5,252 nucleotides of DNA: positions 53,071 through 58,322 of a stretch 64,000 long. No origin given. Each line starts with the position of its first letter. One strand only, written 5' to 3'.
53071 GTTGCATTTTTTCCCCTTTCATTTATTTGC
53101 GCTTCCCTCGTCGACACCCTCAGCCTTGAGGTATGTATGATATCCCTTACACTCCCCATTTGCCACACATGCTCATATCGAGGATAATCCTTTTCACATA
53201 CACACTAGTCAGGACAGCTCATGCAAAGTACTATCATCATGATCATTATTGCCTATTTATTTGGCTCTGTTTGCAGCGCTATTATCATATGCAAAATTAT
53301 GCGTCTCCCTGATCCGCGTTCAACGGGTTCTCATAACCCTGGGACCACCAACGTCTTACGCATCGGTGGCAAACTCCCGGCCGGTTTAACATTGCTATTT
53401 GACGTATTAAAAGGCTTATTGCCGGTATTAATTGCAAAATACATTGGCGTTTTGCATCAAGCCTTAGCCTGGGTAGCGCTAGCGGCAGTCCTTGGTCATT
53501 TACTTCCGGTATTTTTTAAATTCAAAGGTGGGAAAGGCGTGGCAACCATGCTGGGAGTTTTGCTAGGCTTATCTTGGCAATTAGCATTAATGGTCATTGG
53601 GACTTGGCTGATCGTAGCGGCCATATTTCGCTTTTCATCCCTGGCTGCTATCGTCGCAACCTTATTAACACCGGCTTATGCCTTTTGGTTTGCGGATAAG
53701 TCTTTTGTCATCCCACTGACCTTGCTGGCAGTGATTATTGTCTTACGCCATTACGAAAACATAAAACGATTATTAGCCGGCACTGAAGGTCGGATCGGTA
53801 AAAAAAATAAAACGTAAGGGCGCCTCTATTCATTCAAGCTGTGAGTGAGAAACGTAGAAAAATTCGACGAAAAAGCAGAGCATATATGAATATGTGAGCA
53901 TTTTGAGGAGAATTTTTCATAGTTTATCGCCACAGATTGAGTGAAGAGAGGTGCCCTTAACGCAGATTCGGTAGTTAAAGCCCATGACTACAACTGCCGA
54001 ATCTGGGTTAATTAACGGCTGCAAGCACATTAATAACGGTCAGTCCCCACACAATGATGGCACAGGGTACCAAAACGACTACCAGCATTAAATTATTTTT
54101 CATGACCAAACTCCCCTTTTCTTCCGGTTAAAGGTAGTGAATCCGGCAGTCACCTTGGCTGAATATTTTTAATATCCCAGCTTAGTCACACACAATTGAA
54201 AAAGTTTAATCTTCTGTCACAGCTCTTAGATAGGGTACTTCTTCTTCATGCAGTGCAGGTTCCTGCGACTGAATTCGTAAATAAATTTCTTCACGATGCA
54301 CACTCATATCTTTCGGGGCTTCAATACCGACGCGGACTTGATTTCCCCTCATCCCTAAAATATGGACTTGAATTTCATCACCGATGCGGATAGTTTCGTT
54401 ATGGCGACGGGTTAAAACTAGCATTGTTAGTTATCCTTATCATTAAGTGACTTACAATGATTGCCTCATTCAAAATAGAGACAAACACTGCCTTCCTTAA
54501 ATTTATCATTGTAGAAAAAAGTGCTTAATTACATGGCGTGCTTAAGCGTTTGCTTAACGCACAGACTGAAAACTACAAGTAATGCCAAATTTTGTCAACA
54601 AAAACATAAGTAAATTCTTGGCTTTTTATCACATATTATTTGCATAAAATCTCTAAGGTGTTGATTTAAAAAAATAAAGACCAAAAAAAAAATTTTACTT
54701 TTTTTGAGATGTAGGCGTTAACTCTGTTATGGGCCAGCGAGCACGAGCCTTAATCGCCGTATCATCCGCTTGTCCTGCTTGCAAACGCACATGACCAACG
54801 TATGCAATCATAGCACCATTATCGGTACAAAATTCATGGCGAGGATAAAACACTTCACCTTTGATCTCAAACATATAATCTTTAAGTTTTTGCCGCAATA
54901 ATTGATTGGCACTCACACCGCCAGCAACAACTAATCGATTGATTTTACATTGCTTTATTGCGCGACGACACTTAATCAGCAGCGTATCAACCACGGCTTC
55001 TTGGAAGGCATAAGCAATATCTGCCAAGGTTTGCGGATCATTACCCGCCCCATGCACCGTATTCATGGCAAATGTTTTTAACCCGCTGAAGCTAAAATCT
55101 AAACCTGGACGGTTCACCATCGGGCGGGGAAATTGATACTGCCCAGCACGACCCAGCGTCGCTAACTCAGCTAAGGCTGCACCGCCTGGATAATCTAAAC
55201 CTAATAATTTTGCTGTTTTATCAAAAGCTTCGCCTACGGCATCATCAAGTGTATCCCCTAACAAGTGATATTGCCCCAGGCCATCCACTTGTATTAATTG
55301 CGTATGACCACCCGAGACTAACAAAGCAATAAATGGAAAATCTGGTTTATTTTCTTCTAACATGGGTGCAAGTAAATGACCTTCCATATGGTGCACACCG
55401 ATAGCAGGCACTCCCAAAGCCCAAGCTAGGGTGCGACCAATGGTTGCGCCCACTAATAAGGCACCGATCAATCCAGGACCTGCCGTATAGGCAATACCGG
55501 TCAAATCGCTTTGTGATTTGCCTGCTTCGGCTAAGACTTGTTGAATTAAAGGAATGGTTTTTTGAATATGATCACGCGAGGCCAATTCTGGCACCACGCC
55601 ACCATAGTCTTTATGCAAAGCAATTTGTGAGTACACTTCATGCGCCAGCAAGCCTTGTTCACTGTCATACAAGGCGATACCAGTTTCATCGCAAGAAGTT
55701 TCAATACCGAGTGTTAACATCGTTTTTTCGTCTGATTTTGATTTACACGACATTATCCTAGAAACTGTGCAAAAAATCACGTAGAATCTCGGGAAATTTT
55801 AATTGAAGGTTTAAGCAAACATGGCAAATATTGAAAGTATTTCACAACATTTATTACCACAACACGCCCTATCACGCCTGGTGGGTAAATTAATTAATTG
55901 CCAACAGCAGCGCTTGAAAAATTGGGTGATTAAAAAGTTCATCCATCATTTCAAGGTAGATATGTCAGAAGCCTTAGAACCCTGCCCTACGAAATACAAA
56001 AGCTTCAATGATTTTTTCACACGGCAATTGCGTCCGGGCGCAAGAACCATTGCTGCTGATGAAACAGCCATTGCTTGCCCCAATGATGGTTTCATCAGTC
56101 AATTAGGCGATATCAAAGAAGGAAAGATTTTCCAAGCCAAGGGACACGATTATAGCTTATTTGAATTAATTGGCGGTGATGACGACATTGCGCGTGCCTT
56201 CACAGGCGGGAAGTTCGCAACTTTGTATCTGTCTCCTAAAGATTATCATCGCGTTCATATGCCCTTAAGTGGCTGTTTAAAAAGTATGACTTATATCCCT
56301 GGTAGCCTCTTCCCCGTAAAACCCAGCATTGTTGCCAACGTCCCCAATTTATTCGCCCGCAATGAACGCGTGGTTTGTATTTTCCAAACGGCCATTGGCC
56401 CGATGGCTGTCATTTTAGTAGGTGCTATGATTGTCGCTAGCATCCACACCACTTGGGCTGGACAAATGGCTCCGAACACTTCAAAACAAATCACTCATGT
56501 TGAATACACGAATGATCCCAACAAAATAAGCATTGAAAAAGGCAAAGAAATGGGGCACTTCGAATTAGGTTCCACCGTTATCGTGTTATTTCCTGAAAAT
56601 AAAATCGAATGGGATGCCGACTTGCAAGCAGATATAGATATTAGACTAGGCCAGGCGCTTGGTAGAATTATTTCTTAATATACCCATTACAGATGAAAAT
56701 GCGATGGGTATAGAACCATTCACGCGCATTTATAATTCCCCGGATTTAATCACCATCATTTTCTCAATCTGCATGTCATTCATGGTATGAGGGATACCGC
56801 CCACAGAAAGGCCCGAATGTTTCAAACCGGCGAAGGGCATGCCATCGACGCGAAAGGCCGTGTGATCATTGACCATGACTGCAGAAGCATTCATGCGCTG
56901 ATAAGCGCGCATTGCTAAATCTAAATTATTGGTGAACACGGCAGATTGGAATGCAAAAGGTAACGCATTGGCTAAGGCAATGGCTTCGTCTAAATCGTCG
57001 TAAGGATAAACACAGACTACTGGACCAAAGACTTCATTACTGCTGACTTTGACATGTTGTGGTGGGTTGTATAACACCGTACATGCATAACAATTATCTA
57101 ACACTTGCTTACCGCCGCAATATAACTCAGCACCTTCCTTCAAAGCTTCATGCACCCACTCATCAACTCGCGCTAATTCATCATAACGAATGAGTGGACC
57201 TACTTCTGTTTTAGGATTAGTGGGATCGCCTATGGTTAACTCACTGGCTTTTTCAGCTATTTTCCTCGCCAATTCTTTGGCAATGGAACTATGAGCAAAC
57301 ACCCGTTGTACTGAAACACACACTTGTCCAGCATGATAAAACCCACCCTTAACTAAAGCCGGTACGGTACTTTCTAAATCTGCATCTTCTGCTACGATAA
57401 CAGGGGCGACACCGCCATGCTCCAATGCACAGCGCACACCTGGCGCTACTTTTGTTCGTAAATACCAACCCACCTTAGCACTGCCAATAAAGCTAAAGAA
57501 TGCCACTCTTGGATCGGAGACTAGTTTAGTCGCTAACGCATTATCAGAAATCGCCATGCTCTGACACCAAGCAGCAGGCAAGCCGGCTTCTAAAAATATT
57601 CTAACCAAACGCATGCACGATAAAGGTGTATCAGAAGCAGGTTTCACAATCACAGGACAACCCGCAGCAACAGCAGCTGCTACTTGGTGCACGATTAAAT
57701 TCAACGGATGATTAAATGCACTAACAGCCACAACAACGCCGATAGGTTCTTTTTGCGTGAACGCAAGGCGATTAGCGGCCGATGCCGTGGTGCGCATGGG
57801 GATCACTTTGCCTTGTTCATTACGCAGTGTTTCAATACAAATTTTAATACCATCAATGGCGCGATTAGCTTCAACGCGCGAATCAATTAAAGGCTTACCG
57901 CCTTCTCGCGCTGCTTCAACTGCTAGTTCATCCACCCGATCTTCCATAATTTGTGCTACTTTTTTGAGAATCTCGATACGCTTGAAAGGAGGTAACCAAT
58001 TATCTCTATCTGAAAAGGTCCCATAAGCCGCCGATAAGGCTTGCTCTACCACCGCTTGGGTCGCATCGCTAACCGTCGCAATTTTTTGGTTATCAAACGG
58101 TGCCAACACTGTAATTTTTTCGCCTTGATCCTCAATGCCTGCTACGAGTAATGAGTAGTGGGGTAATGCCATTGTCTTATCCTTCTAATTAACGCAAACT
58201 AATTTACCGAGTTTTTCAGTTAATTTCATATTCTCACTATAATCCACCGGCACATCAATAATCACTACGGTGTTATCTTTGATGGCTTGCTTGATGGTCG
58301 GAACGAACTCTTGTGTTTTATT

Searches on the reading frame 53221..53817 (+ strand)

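Call 68: search_protein_families(library=ncbifam, max_evalue=1e-10, proteins=[window:53221-53817:+])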
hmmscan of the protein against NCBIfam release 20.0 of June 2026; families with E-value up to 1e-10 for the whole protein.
window:53221-53817:+ (198 aa): 8 families
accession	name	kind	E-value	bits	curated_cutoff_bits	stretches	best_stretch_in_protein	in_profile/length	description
TIGR00023.1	TIGR00023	equivalog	3.9e-63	212.8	137.2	1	5-194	6-195/196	glycerol-3-phosphate 1-O-acyltransferase PlsY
NF010987.0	PRK14411.1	equivalog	9.7e-27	94.1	243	1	4-191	3-189/204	membrane protein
NF010993.0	PRK14417.1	equivalog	5.3e-25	88.3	249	1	4-173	5-178/232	membrane protein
NF001254.0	PRK00220.2-1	equivalog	8.1e-23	81.4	199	1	5-180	7-180/182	glycerol-3-phosphate 1-O-acyltransferase PlsY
NF010990.0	PRK14414.1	equivalog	6.7e-22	78.2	261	1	4-178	7-181/210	glycerol-3-phosphate acyltransferase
NF010976.0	PRK14399.1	equivalog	3.6e-21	76.1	419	1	5-149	12-162/258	membrane protein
NF010978.0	PRK14401.1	equivalog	1.9e-17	63.6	163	1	5-138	3-131/187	membrane protein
NF010992.0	PRK14416.1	equivalog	2.2e-16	60.5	222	1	8-176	3-178/207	membrane protein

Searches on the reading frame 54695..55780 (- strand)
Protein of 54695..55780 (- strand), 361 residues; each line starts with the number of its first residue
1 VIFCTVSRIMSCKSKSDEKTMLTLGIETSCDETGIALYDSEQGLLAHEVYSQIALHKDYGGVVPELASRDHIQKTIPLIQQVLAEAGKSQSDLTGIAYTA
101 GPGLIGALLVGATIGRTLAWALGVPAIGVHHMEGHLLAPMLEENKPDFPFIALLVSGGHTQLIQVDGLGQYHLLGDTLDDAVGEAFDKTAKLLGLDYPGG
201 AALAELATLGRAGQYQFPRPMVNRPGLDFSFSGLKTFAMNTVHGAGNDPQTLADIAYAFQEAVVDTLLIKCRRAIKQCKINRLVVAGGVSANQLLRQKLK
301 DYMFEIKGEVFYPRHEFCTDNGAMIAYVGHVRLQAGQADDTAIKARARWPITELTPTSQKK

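Call 68: search_protein_families(library=ncbifam, max_evalue=1e-10, proteins=[window:54695-55780:-])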
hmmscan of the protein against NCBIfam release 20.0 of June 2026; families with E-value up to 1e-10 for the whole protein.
window:54695-55780:- (361 aa): 5 families
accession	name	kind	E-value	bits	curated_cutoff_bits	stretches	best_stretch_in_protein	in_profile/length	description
TIGR03723.1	T6A_TsaD_YgjD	equivalog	1.1e-131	438.6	296.1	1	24-333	2-313/314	tRNA (adenosine(37)-N6)-threonylcarbamoyltransferase complex transferase subunit TsaD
TIGR00329.1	gcp_kae1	subfamily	5.3e-121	403.6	207.8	1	24-326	1-305/305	tRNA (adenosine(37)-N6)-threonylcarbamoyltransferase complex transferase subunit TsaD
TIGR03722.2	arch_KAE1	equivalog_domain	9e-63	212.3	375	1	24-346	2-313/323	KEOPS complex N(6)-L-threonylcarbamoyladenine synthase Kae1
NF007174.0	PRK09605.1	equivalog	1.9e-60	204.9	447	1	21-341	1-310/535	bifunctional N(6)-L-threonylcarbamoyladenine synthase/serine/threonine protein kinase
TIGR03725.1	T6A_YeaZ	equivalog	2.5e-13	50.5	69.3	1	24-133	2-95/212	tRNA (adenosine(37)-N6)-threonylcarbamoyltransferase complex dimerization subunit type 1 TsaB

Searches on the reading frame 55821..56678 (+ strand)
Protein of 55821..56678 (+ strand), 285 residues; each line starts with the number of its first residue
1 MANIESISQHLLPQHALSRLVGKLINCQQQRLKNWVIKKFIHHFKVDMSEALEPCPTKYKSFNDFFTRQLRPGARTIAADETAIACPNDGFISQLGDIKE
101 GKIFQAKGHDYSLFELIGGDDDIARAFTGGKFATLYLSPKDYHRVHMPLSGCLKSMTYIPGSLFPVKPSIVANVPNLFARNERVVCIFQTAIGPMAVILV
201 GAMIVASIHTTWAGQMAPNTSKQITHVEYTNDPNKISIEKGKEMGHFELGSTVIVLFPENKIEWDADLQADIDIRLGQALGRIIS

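Call 68: search_protein_families(library=ncbifam, max_evalue=1e-10, proteins=[window:55821-56678:+])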
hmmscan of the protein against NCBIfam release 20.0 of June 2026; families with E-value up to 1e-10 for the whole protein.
window:55821-56678:+ (285 aa): 4 families
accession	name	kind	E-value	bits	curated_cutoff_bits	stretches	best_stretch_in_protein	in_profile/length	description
TIGR00163.1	PS_decarb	equivalog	5.1e-76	255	111.75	1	48-282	1-241/243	archaetidylserine decarboxylase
NF001941.0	PRK00723.1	equivalog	6.6e-56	189.8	371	1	7-270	35-275/297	phosphatidylserine decarboxylase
NF003038.0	PRK03934.1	equivalog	3.4e-55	186.8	285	1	15-283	5-266/267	phosphatidylserine decarboxylase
NF002853.0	PRK03140.1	equivalog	1.7e-51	175.1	307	1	26-213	24-209/262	phosphatidylserine decarboxylase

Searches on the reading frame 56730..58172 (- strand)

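Call 8: search_protein_families(library=ncbifam, proteins=[window:56730-58172:-])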
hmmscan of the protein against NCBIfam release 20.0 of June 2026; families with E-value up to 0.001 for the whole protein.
window:56730-58172:- (480 aa): 45 families (the best 25 are shown)
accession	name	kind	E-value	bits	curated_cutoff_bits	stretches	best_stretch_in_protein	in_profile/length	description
NF040648.1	lactal_redase_Meth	equivalog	1.3e-110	370.6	650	1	10-476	3-463/463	lactaldehyde dehydrogenase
NF047626.1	SulfactDhSafD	equivalog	1.4e-87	294.7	700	1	20-475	3-454/454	sulfoacetaldehyde dehydrogenase SafD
TIGR03250.1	PhnAcAld_DH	equivalog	6.6e-86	288.8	635.65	1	15-456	14-450/472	phosphonoacetaldehyde dehydrogenase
TIGR01804.1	BADH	equivalog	2.7e-85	286.6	668.6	1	15-455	10-451/467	betaine-aldehyde dehydrogenase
NF010000.0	PRK13473.1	subfamily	1.8e-84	284.1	615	1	13-456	12-453/475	aminobutyraldehyde dehydrogenase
TIGR01780.1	SSADH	subfamily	1.9e-84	284.1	646.35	1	23-463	2-440/448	succinate-semialdehyde dehydrogenase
NF009725.0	PRK13252.1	equivalog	2.6e-84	283.4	593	1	14-458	18-462/488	betaine-aldehyde dehydrogenase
TIGR02299.1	HpaE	equivalog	9.3e-79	265.2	638.35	1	15-464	13-465/488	5-carboxymethyl-2-hydroxymuconate semialdehyde dehydrogenase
NF040869.1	G3PDH_Arch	equivalog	1.7e-78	264.5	780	1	4-474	18-490/502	NADP-dependent glyceraldehyde-3-phosphate dehydrogenase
NF006916.0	PRK09407.1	equivalog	1.8e-78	264.4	521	1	15-456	31-473/526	succinic semialdehyde dehydrogenase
NF042993.1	AlphKGSA_gudD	equivalog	2.8e-78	263.8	770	1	17-454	18-458/481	alpha-ketoglutaric semialdehyde dehydrogenase GucD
NF045735.1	PaDhStyDPseudo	equivalog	2.9e-77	260.4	850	1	14-456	14-462/483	phenylacetaldehyde dehydrogenase StyD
NF045736.1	PaDhStyDRhodo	equivalog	9e-74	248.7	800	1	17-455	17-457/479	phenylacetaldehyde dehydrogenase StyD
NF007497.0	PRK10090.1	equivalog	1.6e-73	248.2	500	1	16-463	19-465/480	aldehyde dehydrogenase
NF002852.0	PRK03137.1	subfamily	2.7e-71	240.9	648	1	5-456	36-492/514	L-glutamate gamma-semialdehyde dehydrogenase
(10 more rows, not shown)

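Call 9: search_protein_families(library=pfam, proteins=[window:56730-58172:-])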
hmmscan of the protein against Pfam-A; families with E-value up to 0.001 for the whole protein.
window:56730-58172:- (480 aa): 1 family
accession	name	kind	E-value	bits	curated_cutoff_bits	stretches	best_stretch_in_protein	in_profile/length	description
PF00171.27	Aldedh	-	5.5e-128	427.8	23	1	15-468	4-456/461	Aldehyde dehydrogenase family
